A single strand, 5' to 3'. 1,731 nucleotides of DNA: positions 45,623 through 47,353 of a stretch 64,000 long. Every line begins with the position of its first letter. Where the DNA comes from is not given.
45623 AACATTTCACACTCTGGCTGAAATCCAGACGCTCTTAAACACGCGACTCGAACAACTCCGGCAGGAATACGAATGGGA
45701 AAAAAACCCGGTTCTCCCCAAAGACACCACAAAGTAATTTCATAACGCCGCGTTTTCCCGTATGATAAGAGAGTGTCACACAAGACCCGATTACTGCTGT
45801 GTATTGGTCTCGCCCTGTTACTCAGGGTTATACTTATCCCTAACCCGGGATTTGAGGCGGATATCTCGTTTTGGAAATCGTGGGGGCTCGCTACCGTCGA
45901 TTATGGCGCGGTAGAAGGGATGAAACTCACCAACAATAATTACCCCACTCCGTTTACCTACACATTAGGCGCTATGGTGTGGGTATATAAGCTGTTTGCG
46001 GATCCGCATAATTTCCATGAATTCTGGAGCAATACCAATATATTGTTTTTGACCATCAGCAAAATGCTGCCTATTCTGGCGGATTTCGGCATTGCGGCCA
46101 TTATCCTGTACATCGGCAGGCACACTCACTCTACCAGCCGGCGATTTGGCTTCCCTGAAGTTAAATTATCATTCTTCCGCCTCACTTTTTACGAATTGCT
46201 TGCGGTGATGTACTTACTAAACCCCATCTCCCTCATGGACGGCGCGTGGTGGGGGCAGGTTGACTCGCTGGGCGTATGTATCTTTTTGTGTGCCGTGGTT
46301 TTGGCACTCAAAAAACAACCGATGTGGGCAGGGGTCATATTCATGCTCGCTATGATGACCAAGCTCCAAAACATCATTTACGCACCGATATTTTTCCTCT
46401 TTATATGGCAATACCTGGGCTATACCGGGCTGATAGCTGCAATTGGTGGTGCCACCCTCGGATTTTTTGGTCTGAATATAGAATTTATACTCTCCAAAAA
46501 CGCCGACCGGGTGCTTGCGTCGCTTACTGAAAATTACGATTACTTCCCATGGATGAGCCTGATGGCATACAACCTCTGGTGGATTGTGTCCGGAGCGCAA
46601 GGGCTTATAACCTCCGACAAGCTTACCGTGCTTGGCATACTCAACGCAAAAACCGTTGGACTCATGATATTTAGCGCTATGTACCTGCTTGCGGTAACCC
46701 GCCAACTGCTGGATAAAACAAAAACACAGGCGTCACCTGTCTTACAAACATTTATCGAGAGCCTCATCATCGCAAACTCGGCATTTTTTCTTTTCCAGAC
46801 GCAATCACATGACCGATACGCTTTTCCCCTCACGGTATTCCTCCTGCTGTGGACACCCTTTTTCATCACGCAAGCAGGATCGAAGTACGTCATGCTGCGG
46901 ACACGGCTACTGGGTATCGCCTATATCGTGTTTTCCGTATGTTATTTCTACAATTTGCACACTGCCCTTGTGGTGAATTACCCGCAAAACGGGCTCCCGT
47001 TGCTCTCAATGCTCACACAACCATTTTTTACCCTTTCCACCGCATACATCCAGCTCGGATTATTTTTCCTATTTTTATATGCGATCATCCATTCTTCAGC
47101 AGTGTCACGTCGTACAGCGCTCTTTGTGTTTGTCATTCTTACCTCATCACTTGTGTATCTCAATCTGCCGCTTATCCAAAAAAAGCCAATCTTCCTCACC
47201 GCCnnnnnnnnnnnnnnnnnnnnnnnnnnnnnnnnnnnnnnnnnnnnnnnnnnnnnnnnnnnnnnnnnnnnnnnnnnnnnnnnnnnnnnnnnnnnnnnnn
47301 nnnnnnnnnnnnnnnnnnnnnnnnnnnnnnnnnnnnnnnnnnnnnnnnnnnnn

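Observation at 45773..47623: Fusion of a GT-C-like polytopic membrane domain to a C-terminal NPCBM carbohydrate-binding module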

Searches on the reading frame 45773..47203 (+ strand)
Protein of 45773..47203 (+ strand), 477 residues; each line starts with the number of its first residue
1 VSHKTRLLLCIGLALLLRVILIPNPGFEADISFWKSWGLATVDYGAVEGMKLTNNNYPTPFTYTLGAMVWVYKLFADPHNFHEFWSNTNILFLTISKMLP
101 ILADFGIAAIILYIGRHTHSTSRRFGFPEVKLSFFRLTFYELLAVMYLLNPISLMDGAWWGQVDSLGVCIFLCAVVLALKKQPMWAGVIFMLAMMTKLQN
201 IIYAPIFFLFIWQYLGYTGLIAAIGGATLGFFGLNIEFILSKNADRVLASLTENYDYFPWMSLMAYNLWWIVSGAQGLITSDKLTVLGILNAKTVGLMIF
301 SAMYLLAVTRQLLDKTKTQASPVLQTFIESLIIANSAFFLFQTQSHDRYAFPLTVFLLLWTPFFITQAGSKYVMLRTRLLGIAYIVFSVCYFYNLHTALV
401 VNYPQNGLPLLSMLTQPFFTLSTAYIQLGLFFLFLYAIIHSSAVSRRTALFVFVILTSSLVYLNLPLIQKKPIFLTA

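Call 40: predict_structure(alignment_id=A2)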
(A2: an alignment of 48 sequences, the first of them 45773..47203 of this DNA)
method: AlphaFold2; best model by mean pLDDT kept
length: 477 residues; sequences in the alignment: 48
mean_pLDDT: 85.2   pTM: 0.88
mean pLDDT of the five models: 85.2, 84.9, 83.8, 82.7, 81.3
residues with pLDDT >= 90: 233; 70-90: 181; 50-70: 55; < 50: 8
segments of 3 or more residues with pLDDT < 50: 255-261
pLDDT, mean of each block of 10 residues (from residue 1): 89 94 77 86 89 76 89 94 87 91 96 87 77 93 96 78 85 96 97 81 91 95 97 89 79 50 65 65 65 81 93 71 92 85 64 94 88 91 94 85 82 86 90 92 93 94 87 72
secondary structure, 60 per line:
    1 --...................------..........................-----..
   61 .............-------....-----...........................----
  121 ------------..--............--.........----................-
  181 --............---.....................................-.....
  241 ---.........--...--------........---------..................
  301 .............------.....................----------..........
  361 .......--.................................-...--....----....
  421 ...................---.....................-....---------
elements in order: H3-21 H28-53 H59-73 H81-84 H90-116 H139-148 H151-159 H164-179 H183-194 H198-234 H236-240 H244-252 H266-273 H283-313 H320-340 H351-367 H370-402 H409-412 H417-439 H443-463 H465-468
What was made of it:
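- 45773..47092 (+): GT-C core, aa 1-440, about 12 transmembrane helices. The first seven helices plus the first outer loop form the conserved GT-C module. AF2 model of aa 1-477: pLDDT 85.2, pTM 0.88 (call 40).
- On GT-C glycosyltransferase superfamily: N-terminal AF2 model pLDDT 85.2 (call 40). Helices 28-53 and 59-73 lie in the first outer loop (call 40).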

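Call 42: fold_search(model_id=the predicted structure, library=pdb)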
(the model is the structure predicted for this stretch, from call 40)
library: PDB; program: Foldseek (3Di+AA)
matches with E <= 10: 290; with E <= 0.001: 1
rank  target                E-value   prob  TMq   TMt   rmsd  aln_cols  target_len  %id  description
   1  6snh_X                3.2e-05  1.00  0.56  0.56   9.0       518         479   15  Cryo-EM structure of yeast ALG6 in complex with 6AG9 Fab and Dol25-P-Glc (released 2020-03-11)
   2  9s6r_A                4.6e-03  1.00  0.48  0.57   7.3       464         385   13  Ternary cryo-EM structure of yeast ALG3 with Dol25-PP-GlcNAc2Man5, Dol25-P-Man, and Fab (released 2026-03-18)
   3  9dm5                  8.9e-03  1.00  0.43  0.51   8.7       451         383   11  Product-Bound mannosyltransferase PimE (released 2025-06-25)
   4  5j4n_B                1.8e-02  0.25  0.12  0.13  25.9       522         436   12  Crystal structure of the L-arginine/agmatine antiporter AdiC in complex with agmatine at 2.6 Angstroem resolution (released 2016-08-31)
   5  7w72_U                3.1e-02  1.00  0.41  0.46   9.7       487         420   10  Structure of a human glycosylphosphatidylinositol (GPI) transamidase (released 2022-02-16)
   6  7wld_U                3.9e-02  1.00  0.44  0.49   9.9       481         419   13  Cryo-EM structure of the human glycosylphosphatidylinositol transamidase complex at 2.53 Angstrom resolution (released 2022-04-27)
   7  8imx_U                5.1e-02  1.00  0.45  0.50   8.9       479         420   11  Cryo-EM structure of GPI-T with a chimeric GPI-anchored protein (released 2023-08-16)
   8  9wno_A                8.3e-02  1.00  0.45  0.52  10.1       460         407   14  Cryo-EM structure of Candida glabrata GPI mannosyltransferase I bound to Dol-P-Man (released 2025-12-03)
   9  7dii_A                8.7e-02  0.15  0.13  0.13  25.5       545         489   11  Crystal structure of LeuT in lipidic cubic phase at pH 7 (released 2021-04-07)
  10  4mmb                  1.5e-01  0.13  0.14  0.13  25.9       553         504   13  Crystal structure of LeuBAT (delta6 mutant) in complex with sertraline (released 2013-10-16)
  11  4mmf_A                1.5e-01  0.13  0.14  0.13  25.5       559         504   12  Crystal structure of LeuBAT (delta5 mutant) in complex with mazindol (released 2013-10-16)
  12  3mpn                  1.5e-01  0.13  0.13  0.13  25.4       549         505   11  F177R1 mutant of LeuT (released 2010-12-01)
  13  4z34                  1.7e-01  0.16  0.11  0.13  26.5       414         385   12  Crystal Structure of Human Lysophosphatidic Acid Receptor 1 in complex with ONO9780307 (released 2015-06-03)
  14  7dix_A                1.8e-01  0.13  0.14  0.14  25.6       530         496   13  Crystal structure of LeuT in lipidic cubic phase at pH 5 (released 2021-04-07)
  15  6gs4_A                2.1e-01  0.11  0.13  0.13  22.6       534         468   11  Crystal structure of peptide transporter DtpA-nanobody in complex with valganciclovir (released 2019-01-30)
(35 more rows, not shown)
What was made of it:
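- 45773..47092 (+): Foldseek against PDB: ALG6 6snh E=3.2e-5 with TM 0.56/0.56, then ALG3, PimE, PIGU and Gpi14 (call 42).
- On GT-C glycosyltransferase superfamily: The top meaningful Foldseek hits are all GT-C folds: ALG6 (E=3.2e-5, TM 0.56), ALG3, PimE, PIGU and Gpi14 (call 42).
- On GT87 (Pfam PF09594, PimE-like mannosyltransferases): PimE ranks third among fold hits, with E=8.9e-3 (call 42).
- Closest known: ALG6. Same: These are the best fold matches (ALG6 TM 0.56, call 42).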

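Call 43: search_protein_representatives(alignment_id=A3)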
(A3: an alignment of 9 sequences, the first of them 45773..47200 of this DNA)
Query: 9 sequences, 471 profile positions. Proteins with E-value up to 0.001 (for the whole library): 2877; up to 1e-10: 1257; up to 1e-30: 57. The best 150 are listed.
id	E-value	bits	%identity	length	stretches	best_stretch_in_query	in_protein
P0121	1.6e-193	660.3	-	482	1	9-470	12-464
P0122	1.4e-178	611.0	-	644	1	6-471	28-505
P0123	4.3e-162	556.7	-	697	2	3-313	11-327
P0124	8.4e-140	483.2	-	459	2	2-312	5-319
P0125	8.7e-123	427.1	-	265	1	102-361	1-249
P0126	2.0e-116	406.1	-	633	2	135-469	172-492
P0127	1.5e-114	399.9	-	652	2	2-365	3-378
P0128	6.8e-107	374.7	-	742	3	128-371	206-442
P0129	4.6e-102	358.7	-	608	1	13-461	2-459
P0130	5.3e-99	348.7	-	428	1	6-437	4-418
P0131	2.6e-93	329.9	-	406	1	6-432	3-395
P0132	7.9e-85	301.9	-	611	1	7-471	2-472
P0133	2.2e-84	300.5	-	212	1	2-197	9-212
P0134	3.3e-79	283.4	-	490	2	136-366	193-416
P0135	9.2e-78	278.6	-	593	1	3-471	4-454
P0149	8.7e-56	206.2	-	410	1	5-431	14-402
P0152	1.4e-53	198.9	-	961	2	7-441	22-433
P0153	6.5e-51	190.1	-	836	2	3-356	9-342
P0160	5.4e-42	160.7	-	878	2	7-355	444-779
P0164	9.6e-38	146.7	-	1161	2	91-353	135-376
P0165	5.4e-35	137.6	-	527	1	52-457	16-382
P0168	4.4e-34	134.6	-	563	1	6-459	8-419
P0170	2.4e-33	132.2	-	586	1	2-452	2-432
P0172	4.9e-32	127.8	-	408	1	3-436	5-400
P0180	5.4e-30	121.1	-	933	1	5-461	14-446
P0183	1.7e-29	119.5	-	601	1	9-406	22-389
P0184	2.6e-29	118.9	-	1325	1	13-454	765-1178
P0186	3.4e-29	118.5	-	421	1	9-359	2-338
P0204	1.2e-26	110.1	-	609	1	5-432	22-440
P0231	4.0e-25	105.0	-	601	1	5-355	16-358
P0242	3.5e-24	101.9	-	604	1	4-408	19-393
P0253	2.0e-23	99.4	-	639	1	6-381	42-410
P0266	9.7e-23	97.2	-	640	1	7-356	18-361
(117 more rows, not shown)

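Call 45: search_protein_families(library=pfam, proteins=[P0130, P0149, P0172, P0186, P0152, P0153, P0160, P0164, P0180, P0184], max_evalue=0.01)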
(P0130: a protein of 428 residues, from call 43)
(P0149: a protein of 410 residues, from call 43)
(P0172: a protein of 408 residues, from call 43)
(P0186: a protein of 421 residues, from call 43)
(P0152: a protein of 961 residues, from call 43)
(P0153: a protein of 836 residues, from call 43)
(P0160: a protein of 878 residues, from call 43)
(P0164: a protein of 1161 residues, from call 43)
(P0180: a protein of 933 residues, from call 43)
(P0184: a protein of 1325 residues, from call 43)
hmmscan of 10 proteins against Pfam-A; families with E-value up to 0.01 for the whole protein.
P0130 (428 aa): 1 family
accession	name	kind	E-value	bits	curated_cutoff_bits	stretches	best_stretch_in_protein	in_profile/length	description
PF03155.21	Alg6_Alg8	-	0.00018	21.1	25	1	54-369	46-382/482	ALG6, ALG8 glycosyltransferase family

P0149 (410 aa): 0 families

P0172 (408 aa): 0 families

P0186 (421 aa): 1 family
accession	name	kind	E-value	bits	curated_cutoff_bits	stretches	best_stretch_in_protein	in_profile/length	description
PF13231.12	PMT_2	-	4.5e-06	27.4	26.1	1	88-214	24-158/160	Dolichyl-phosphate-mannose-protein mannosyltransferase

P0152 (961 aa): 5 families
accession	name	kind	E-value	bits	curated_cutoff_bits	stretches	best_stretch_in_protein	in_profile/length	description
PF09594.16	GT87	-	3.5e-19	69.9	25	2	557-797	3-211/237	Glycosyltransferase family 87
PF03155.21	Alg6_Alg8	-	4.8e-12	46.1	25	2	76-220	47-195/482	ALG6, ALG8 glycosyltransferase family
PF13231.12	PMT_2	-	2e-08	35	26.1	2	600-723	27-157/160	Dolichyl-phosphate-mannose-protein mannosyltransferase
PF05208.19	ALG3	-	4.1e-06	26.9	23.6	1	169-247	127-205/358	ALG3 protein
PF06728.19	PIG-U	-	6.5e-05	22.6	24.5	2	558-720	59-194/378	GPI transamidase subunit PIG-U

P0153 (836 aa): 3 families
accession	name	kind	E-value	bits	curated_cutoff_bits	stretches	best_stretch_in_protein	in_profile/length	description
PF05208.19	ALG3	-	0.00037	20.5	23.6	0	155-237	129-211/358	ALG3 protein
PF03155.21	Alg6_Alg8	-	0.0055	16.2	25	1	707-789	300-385/482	ALG6, ALG8 glycosyltransferase family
PF09594.16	GT87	-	0.007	16.6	25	1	533-746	28-234/237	Glycosyltransferase family 87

P0160 (878 aa): 1 family
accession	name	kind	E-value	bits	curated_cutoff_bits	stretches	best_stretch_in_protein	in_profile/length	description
PF09594.16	GT87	-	5.6e-08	33.3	25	2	499-749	3-229/237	Glycosyltransferase family 87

P0164 (1161 aa): 2 families
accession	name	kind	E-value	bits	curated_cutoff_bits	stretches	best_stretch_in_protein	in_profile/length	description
PF09594.16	GT87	-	3.1e-09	37.4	25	2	149-357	32-232/237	Glycosyltransferase family 87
PF05208.19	ALG3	-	0.005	16.8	23.6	1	191-269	127-205/358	ALG3 protein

P0180 (933 aa): 3 families
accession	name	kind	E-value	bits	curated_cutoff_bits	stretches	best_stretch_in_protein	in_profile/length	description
PF11028.14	TMEM260-like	-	3.7e-34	118.5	24.2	1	460-612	1-175/179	Protein O-mannosyl-transferase TMEM260-like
PF13231.12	PMT_2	-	9.7e-09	36.1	26.1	1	480-631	4-153/160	Dolichyl-phosphate-mannose-protein mannosyltransferase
PF09594.16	GT87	-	4.6e-05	23.7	25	1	108-326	28-237/237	Glycosyltransferase family 87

P0184 (1325 aa): 2 families
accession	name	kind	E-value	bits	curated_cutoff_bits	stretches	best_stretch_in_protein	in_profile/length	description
PF08305.17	NPCBM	-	3.7e-33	114.9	23.9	1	1199-1323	12-136/137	NPCBM/NEW2 domain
PF09586.16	YfhO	-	0.002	17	28.5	1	656-706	784-834/835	Bacterial membrane protein YfhO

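Call 46: list_cluster_members(proteins=[P0165, P0168, P0170, P0183, P0184, P0204, P0231, P0242, P0253, P0266])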
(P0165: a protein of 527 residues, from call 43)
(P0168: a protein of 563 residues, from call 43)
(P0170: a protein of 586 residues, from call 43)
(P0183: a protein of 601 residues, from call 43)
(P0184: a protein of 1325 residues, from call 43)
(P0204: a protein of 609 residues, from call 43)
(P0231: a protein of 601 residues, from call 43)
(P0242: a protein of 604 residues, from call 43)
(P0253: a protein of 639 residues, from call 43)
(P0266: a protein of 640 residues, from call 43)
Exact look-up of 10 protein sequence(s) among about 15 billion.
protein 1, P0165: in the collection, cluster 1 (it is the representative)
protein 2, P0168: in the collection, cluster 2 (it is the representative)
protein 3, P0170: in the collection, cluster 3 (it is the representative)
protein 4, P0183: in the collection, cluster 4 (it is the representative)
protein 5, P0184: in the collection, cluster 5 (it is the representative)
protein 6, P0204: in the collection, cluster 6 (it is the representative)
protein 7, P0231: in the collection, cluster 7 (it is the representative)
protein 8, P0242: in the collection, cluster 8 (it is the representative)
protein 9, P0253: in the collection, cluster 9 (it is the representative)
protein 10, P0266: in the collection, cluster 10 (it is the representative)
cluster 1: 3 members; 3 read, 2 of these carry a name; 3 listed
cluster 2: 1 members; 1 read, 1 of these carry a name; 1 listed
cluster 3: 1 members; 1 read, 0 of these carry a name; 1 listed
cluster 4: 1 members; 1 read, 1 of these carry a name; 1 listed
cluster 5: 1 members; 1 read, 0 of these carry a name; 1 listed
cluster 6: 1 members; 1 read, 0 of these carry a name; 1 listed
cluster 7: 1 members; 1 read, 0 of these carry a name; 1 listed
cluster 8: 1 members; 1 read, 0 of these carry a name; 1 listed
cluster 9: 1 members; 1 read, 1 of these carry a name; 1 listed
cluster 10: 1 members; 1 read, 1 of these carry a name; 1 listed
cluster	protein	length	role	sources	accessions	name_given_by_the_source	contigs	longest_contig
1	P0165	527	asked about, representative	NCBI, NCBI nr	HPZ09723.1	MAG TPA: NPCBM/NEW2 domain-containing protein, partial [Candidatus Eremiobacteraeota ... | NPCBM/NEW2 domain-containing protein [Candidatus Eremiobacteraeota bacterium]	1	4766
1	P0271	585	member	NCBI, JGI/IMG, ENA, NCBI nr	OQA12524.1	MAG: NPCBM/NEW2 domain protein [bacterium ADurb.Bin363]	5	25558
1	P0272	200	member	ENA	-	-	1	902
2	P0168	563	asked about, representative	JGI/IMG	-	Gpi18-like mannosyltransferase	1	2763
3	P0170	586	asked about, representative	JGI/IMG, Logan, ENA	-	-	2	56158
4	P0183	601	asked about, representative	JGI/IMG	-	Gpi18-like mannosyltransferase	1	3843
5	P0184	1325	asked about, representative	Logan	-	-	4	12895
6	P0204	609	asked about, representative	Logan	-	-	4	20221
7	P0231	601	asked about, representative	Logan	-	-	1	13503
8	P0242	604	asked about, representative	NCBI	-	-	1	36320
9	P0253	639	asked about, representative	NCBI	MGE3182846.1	MAG: NPCBM/NEW2 domain-containing protein, partial [Phycisphaerae bacterium]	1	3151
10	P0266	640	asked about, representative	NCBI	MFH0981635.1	MAG: NPCBM/NEW2 domain-containing protein [Planctomycetota bacterium]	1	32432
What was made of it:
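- The fusion also occurs in Planctomycetota and Eremiobacterota (call 46).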
